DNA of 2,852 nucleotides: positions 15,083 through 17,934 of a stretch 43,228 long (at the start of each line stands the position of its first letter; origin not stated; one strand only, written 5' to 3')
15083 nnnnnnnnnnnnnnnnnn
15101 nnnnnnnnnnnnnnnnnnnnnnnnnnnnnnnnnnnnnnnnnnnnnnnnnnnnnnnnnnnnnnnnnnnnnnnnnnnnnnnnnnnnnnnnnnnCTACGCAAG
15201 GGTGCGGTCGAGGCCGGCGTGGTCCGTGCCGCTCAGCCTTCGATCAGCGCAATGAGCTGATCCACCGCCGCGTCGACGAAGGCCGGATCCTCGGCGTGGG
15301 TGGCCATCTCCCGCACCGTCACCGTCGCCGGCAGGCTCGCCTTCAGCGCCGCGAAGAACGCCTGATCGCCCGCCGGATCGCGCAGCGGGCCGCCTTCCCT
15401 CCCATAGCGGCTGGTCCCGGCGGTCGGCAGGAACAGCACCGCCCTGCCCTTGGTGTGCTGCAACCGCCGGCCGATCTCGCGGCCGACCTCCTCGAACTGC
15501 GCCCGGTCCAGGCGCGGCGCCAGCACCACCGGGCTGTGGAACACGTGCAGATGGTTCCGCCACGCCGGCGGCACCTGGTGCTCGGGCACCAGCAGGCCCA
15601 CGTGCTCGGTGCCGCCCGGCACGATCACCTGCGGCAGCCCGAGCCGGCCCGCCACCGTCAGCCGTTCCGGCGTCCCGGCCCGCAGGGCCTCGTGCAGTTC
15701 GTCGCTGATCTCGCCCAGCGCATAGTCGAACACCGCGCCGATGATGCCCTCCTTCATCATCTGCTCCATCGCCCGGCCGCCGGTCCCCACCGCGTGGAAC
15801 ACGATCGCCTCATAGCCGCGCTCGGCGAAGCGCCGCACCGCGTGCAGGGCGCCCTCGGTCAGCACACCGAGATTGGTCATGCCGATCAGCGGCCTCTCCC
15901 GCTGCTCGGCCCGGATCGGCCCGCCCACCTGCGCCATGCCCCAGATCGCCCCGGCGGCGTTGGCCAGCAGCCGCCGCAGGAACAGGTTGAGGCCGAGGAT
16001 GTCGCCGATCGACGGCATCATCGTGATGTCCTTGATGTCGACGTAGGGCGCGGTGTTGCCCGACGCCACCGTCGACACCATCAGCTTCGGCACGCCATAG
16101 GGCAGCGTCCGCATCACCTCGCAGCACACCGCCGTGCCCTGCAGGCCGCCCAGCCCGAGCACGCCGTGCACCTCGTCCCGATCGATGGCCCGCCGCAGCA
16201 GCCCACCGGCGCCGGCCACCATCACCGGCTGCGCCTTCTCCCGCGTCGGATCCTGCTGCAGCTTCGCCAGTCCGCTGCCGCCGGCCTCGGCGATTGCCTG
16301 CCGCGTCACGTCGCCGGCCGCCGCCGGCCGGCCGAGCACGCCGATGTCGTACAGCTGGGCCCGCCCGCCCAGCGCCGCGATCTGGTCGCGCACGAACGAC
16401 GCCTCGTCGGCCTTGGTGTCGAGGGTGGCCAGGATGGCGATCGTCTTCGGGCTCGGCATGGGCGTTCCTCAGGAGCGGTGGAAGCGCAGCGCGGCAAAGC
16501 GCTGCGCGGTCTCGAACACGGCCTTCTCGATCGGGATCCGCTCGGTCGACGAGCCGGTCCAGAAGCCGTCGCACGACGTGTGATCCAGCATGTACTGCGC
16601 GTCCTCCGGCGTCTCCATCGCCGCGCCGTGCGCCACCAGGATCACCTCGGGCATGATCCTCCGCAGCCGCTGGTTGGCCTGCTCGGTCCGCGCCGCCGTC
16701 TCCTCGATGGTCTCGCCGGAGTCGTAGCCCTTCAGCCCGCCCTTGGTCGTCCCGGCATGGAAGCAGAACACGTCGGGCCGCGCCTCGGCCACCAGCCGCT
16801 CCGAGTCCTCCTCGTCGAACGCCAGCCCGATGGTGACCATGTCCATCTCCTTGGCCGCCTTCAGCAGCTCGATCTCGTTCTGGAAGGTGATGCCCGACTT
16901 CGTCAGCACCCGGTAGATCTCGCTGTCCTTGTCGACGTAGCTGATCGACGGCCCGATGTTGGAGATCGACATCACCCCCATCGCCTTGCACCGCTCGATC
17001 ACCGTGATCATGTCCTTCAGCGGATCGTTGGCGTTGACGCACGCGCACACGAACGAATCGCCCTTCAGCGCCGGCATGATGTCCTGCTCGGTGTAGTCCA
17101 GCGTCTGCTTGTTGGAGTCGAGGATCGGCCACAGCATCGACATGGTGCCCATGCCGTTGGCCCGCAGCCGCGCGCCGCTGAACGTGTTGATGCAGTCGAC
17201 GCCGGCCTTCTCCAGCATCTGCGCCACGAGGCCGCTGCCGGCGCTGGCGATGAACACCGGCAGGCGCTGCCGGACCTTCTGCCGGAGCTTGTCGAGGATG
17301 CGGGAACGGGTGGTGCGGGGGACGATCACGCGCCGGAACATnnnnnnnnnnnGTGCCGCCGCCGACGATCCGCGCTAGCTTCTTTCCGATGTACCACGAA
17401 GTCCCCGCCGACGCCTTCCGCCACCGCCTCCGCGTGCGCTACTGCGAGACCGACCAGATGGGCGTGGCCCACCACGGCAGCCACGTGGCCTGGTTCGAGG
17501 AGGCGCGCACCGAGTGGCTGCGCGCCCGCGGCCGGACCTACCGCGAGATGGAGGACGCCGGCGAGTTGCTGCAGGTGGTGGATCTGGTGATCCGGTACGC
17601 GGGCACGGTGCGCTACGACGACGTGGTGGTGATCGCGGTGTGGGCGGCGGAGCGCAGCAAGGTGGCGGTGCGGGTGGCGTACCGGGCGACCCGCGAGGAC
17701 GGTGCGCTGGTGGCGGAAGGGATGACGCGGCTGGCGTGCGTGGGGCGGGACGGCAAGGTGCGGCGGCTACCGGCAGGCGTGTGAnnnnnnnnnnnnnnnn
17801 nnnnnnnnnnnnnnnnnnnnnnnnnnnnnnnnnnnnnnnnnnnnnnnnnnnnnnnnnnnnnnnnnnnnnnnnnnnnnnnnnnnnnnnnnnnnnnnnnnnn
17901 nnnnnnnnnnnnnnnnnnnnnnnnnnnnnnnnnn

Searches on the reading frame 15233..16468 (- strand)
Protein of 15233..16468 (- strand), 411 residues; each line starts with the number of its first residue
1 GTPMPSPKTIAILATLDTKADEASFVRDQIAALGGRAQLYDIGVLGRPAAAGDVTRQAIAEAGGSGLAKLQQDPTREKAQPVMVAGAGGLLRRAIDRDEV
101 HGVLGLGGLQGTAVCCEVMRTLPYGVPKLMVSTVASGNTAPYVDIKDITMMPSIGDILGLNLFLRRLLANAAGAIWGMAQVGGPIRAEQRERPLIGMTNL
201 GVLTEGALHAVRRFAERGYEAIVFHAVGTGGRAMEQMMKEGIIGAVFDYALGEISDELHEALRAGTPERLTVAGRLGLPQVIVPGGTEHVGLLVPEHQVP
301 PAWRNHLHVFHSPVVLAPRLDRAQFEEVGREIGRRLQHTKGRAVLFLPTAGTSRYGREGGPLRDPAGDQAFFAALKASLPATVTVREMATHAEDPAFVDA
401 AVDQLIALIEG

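Call 12: search_protein_families(library=pfam, max_evalue=0.001, proteins=[window:15233-16468:-])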
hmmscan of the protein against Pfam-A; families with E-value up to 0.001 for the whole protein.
window:15233-16468:- (411 aa): 2 families
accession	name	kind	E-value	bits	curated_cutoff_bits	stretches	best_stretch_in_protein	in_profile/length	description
PF06792.17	UPF0261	-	4.7e-55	186.7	27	1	8-181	1-173/176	Uncharacterised protein family (UPF0261) N-terminal domain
PF23189.1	UPF0261_C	-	3.9e-53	180.4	27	1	192-408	1-217/218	Uncharacterised protein family (UPF0261) C-terminal domain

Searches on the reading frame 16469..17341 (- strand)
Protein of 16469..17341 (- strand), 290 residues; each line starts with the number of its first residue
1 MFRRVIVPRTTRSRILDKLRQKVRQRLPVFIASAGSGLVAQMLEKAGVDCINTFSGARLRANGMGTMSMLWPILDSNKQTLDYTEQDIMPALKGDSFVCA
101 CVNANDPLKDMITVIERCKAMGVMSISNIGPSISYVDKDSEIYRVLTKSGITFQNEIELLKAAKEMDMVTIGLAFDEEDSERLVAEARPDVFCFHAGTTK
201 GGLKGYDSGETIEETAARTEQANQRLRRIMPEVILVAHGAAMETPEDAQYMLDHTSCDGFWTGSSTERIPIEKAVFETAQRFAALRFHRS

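Call 4: search_protein_families(library=pfam, max_evalue=1, proteins=[window:16469-17341:-])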
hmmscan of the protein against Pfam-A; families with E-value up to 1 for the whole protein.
window:16469-17341:- (290 aa): 3 families
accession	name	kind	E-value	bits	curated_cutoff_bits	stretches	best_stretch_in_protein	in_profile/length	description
PF09370.16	PEP_hydrolase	-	1.8e-60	204.8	33.8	1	15-284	2-266/267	Phosphoenolpyruvate hydrolase-like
PF02310.24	B12-binding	-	0.017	15.4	32.1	0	163-240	26-89/121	B12 binding domain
PF00300.27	His_Phos_1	-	0.021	14.9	21.7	1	205-243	115-152/194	Histidine phosphatase superfamily (branch 1)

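Call 50: find_related_loci(query=window:16469-17341:-, collection=genome_contigs, flank=10000)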
Query window:16469-17341:- (290 aa) in genome_contigs; peptide patterns used: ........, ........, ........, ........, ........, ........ (x = any residue, [..] = any of these).
426 stretches matched a pattern; 321 encode a relative of the query (tblastn E <= 1e-3); the best 80 are kept; 80 distinct loci.
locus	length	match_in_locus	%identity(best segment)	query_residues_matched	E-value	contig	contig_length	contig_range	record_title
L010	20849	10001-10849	90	5-287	3e-175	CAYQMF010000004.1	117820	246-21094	MAG TPA_asm: uncultured candidatus Brocadiaceae bacterium isolate SRP237561_co1_290 genome assembly, contig: NODE_191_le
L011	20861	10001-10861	86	2-288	2e-172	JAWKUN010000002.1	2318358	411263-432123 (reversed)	MAG: Planctomycetota bacterium isolate BC2.135 BC2.135.fa-2, whole genome shotgun sequence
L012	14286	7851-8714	85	2-289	5e-171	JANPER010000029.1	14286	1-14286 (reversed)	MAG: Planctomycetota bacterium isolate VAR_78_metabat_20 VAR_78_k141_2006478, whole genome shotgun sequence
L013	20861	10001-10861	84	1-287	9e-167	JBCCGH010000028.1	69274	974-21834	MAG: Planctomycetota bacterium isolate P01_B01_bin.39 k141_1421456_length_69274_cov_27.9909, whole genome shotgun sequen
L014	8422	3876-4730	81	5-289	2e-164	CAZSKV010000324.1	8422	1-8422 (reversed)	MAG TPA_asm: uncultured candidatus Brocadiaceae bacterium isolate binchicken_co200_67 genome assembly, contig: k141_4397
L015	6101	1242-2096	84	5-289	3e-165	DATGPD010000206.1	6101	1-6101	MAG TPA_asm: Planctomycetota bacterium isolate SMAG_U10386 k141_5537950, whole genome shotgun sequence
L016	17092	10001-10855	81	3-287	3e-163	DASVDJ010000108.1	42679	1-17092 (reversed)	MAG TPA_asm: Vicinamibacterales bacterium isolate SMAG_U2030 k141_1054906, whole genome shotgun sequence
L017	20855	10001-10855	80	3-287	4e-162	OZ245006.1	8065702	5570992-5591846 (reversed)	MAG: Planctomycetota bacterium isolate 38a7a2fe-8a90-4c6b-bc07-7099b689307d genome assembly, chromosome: 1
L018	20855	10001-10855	80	3-287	7e-162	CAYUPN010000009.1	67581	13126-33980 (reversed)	MAG TPA_asm: uncultured Bifidobacteriaceae bacterium isolate SRP263527_co1_167 genome assembly, contig: NODE_251_length_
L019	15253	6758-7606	80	5-287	1e-161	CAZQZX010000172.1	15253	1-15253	MAG TPA_asm: uncultured Planctomycetota bacterium isolate SRP135972_co2_212 genome assembly, contig: NODE_3801_length_15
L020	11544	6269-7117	81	5-287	2e-160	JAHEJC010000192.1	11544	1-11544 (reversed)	MAG: Lewinellaceae bacterium isolate Ww534 NODE_16886_length_11544_cov_4.114856, whole genome shotgun sequence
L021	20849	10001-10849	79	5-287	6e-160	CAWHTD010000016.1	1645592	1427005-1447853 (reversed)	MAG: Vicinamibacteria bacterium isolate MFD09212.bin.1.140 genome assembly, contig: contig_5826, whole genome shotgun se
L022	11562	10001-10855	78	3-287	9e-160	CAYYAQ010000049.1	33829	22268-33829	MAG TPA_asm: uncultured candidatus Brocadiaceae bacterium isolate SRP308112_co1_416 genome assembly, contig: NODE_1592_l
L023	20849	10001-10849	79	5-287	7e-160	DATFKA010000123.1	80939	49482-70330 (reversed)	MAG TPA_asm: Saprospiraceae bacterium isolate SMAG_U9158 k141_577667, whole genome shotgun sequence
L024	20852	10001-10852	79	5-288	1e-158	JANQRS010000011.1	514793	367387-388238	MAG: Calditrichia bacterium isolate IP29b_bin.73 k99_3738383, whole genome shotgun sequence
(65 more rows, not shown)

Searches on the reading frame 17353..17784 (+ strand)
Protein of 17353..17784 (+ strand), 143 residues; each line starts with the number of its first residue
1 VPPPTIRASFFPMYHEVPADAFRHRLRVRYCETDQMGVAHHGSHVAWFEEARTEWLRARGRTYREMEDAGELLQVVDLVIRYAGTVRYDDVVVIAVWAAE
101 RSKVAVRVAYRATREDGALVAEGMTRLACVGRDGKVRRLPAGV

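Call 4: search_protein_families(library=pfam, max_evalue=1, proteins=[window:17353-17784:+])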
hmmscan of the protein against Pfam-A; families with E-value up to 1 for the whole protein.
window:17353-17784:+ (143 aa): 2 families
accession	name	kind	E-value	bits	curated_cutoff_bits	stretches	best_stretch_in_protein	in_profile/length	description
PF13279.12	4HBT_2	-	2.6e-11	44.4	25.5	1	31-137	4-112/122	Thioesterase-like superfamily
PF03061.28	4HBT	-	3.8e-10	40.4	20.6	1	36-120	1-78/79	Thioesterase superfamily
